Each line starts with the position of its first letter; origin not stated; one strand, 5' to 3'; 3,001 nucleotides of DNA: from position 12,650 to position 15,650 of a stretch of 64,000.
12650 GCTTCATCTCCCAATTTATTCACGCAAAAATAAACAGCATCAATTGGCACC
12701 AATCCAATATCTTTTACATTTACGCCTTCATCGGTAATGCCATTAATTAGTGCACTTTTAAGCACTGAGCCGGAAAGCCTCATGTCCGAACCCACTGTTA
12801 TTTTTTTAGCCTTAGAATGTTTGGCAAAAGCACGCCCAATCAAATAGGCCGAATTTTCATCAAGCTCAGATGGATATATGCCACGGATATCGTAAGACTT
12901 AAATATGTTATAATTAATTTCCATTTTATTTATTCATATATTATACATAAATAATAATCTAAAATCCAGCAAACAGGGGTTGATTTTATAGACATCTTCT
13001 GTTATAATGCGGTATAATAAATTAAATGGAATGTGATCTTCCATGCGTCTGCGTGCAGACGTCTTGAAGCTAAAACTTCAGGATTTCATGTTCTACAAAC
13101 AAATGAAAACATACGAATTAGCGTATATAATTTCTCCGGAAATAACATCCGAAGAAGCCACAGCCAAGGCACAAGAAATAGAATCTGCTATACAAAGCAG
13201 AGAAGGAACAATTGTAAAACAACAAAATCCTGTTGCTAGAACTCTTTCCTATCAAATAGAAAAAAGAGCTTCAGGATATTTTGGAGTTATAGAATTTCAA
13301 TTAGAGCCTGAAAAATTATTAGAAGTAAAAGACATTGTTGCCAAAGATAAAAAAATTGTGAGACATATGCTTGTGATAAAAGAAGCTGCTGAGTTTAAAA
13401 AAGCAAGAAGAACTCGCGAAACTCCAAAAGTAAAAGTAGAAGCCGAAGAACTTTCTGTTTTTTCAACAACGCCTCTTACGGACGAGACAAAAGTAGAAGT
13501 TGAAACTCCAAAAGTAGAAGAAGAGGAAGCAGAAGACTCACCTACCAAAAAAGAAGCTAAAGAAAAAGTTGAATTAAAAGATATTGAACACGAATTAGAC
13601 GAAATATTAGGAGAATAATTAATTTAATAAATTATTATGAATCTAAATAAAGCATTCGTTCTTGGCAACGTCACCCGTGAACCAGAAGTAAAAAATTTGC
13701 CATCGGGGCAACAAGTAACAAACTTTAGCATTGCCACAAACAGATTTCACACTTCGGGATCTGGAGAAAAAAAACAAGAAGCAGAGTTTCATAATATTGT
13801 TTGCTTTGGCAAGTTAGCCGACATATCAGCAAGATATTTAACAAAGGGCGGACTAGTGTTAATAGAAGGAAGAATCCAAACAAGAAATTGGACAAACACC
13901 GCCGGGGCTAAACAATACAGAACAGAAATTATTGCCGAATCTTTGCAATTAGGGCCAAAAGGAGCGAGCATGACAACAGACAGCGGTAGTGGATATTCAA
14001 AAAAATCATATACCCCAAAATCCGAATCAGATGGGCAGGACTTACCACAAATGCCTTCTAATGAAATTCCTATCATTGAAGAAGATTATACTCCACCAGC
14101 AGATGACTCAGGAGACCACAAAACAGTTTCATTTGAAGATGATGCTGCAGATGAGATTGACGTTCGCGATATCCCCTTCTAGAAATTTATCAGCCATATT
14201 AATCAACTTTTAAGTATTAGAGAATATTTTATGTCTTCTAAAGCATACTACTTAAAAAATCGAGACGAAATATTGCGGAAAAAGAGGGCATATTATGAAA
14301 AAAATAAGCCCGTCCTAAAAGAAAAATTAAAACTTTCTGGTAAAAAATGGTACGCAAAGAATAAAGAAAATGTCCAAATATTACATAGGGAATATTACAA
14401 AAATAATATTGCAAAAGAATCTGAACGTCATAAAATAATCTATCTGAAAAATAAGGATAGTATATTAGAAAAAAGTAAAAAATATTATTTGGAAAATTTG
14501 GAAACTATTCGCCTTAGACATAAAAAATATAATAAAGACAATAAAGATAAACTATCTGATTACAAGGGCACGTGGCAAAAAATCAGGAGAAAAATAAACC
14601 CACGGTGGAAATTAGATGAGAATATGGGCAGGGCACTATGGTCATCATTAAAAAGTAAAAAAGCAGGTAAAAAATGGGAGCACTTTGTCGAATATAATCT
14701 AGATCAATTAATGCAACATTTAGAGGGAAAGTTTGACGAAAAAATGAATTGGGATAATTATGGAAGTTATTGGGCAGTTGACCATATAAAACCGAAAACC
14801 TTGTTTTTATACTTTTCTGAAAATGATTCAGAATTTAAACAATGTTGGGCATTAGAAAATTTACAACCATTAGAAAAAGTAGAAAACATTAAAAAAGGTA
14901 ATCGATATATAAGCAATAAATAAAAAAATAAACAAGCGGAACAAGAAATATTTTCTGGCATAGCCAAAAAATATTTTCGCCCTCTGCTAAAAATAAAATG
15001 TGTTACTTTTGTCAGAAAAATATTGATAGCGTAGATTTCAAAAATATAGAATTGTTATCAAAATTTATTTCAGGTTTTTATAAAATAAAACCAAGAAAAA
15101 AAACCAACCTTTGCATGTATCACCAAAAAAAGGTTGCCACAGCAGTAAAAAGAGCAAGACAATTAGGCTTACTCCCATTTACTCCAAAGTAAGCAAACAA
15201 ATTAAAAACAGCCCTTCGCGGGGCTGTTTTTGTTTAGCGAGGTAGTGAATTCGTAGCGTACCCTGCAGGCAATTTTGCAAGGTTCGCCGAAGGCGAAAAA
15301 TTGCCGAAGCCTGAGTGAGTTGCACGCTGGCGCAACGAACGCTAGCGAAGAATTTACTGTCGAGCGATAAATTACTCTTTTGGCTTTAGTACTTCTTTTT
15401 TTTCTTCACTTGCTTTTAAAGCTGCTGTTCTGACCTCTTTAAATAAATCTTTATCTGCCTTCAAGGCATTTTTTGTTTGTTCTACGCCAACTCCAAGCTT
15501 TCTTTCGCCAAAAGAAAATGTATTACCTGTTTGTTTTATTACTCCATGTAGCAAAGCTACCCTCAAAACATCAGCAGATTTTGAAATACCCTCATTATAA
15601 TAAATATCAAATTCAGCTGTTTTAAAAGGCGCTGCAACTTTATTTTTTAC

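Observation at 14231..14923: HNH homing-endonuclease-like gene inserted inside the conserved rpsF-ssb-rpsR operon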

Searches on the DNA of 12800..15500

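Call 51: search_rna_families(source=window, start=12800, end=15500, threshold=evalue, max_evalue=1)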
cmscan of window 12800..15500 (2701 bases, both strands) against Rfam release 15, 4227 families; matches with E-value up to 1: 1.
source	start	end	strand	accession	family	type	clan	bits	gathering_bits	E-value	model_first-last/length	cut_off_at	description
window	15048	15091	+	RF03027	RT-6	Gene; sRNA;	-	18.8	46.7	0.64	28-70/75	no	RT-6 RNA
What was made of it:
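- Tried and rejected: Rfam: nothing relevant in 12800-15500 (call 51).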

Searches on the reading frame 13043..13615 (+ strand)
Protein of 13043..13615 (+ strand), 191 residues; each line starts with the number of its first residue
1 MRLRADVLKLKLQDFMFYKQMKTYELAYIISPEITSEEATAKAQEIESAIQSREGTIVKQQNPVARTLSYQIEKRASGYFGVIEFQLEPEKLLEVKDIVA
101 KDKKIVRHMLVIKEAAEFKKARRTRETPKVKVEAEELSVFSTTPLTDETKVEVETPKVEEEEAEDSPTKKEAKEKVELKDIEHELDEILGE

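Call 4: search_protein_families(library=pfam, proteins=[window:13043-13615:+], max_evalue=1)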
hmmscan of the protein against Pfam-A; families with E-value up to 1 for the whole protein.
window:13043-13615:+ (191 aa): 2 families
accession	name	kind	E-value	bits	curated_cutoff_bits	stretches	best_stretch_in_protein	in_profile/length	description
PF01250.22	Ribosomal_S6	-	4.2e-17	62.5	27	1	23-111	1-89/90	Ribosomal protein S6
PF16697.10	Yop-YscD_cpl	-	0.18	12.5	33.2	0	96-152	27-82/94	Inner membrane component of T3SS, cytoplasmic domain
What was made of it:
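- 13043..13618 (+): rpsF (ribosomal protein S6). The true start is probably 13106 (MKTYEL...). Pfam S6 E 4e-17, with the match starting at residue 23 (call 4).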

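Call 6: search_protein_families(library=ncbifam, proteins=[window:13043-13615:+], max_evalue=1)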
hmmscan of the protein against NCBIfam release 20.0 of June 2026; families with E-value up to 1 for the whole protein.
window:13043-13615:+ (191 aa): 2 families
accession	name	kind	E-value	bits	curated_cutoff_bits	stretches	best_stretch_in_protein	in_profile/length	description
TIGR00166.1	S6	equivalog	6.5e-13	48.7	42.9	1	21-113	1-93/95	30S ribosomal protein S6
NF005277.0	PRK06789.1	equivalog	0.097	12.7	81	0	96-154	12-68/74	flagellar motor switch protein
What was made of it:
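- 13043..13618 (+): NCBIfam TIGR00166 (call 6).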

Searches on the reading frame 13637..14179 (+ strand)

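Call 4: search_protein_families(library=pfam, proteins=[window:13637-14179:+], max_evalue=1)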
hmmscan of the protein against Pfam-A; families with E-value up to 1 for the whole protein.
window:13637-14179:+ (181 aa): 1 family
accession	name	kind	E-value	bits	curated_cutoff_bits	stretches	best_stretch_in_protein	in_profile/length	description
PF00436.31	SSB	-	1.9e-33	115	26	1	3-104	1-102/104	Single-strand binding protein family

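Call 6: search_protein_families(library=ncbifam, proteins=[window:13637-14179:+], max_evalue=1)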
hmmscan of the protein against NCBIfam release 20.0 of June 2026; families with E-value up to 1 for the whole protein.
window:13637-14179:+ (181 aa): 20 families
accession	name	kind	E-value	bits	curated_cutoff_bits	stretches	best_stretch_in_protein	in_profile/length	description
TIGR00621.2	ssb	subfamily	1e-38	133.3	53.95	1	2-181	3-165/165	single-stranded DNA-binding protein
NF005406.0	PRK06958.1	subfamily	7.1e-35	121.1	252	1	3-181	4-182/182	single-stranded DNA-binding protein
NF006533.0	PRK09010.1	subfamily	1.9e-28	99.6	260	1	3-141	6-139/177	single-stranded DNA-binding protein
NF004357.0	PRK05733.1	subfamily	7.4e-28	97.7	241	1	3-156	5-161/172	single-stranded DNA-binding protein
NF006297.0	PRK08486.1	equivalog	1.9e-25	90.1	212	1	4-135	3-140/182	single-stranded DNA-binding protein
NF006445.0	PRK08763.1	subfamily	6.6e-25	88.2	246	1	3-161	5-160/164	single-stranded DNA-binding protein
NF005580.0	PRK07275.1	subfamily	1.6e-23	83.6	254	1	4-150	3-143/162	single-stranded DNA-binding protein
NF004972.0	PRK06341.1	equivalog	6.4e-22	78.3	254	1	3-104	5-108/166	single-stranded DNA-binding protein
NF010292.0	PRK13732.1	subfamily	3.5e-21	75.9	265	1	3-101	6-104/175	single-stranded DNA-binding protein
NF005170.0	PRK06642.1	equivalog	7e-21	74.6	270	1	2-103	4-107/152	single-stranded DNA-binding protein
NF005241.0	PRK06751.1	equivalog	2.7e-20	73.2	313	1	3-108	2-106/173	single-stranded DNA-binding protein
NF005579.0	PRK07274.1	equivalog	6.1e-20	71.2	169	1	3-105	2-101/131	single-stranded DNA-binding protein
NF005242.0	PRK06752.1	equivalog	1.5e-15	57.4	189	1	3-104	2-101/112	single-stranded DNA-binding protein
NF005674.0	PRK07459.1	equivalog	3.1e-14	52.9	161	1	1-104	1-99/121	single-stranded DNA-binding protein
NF005851.0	PRK07772.1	subfamily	1.2e-12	48.5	194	1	8-103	9-106/191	single-stranded DNA-binding protein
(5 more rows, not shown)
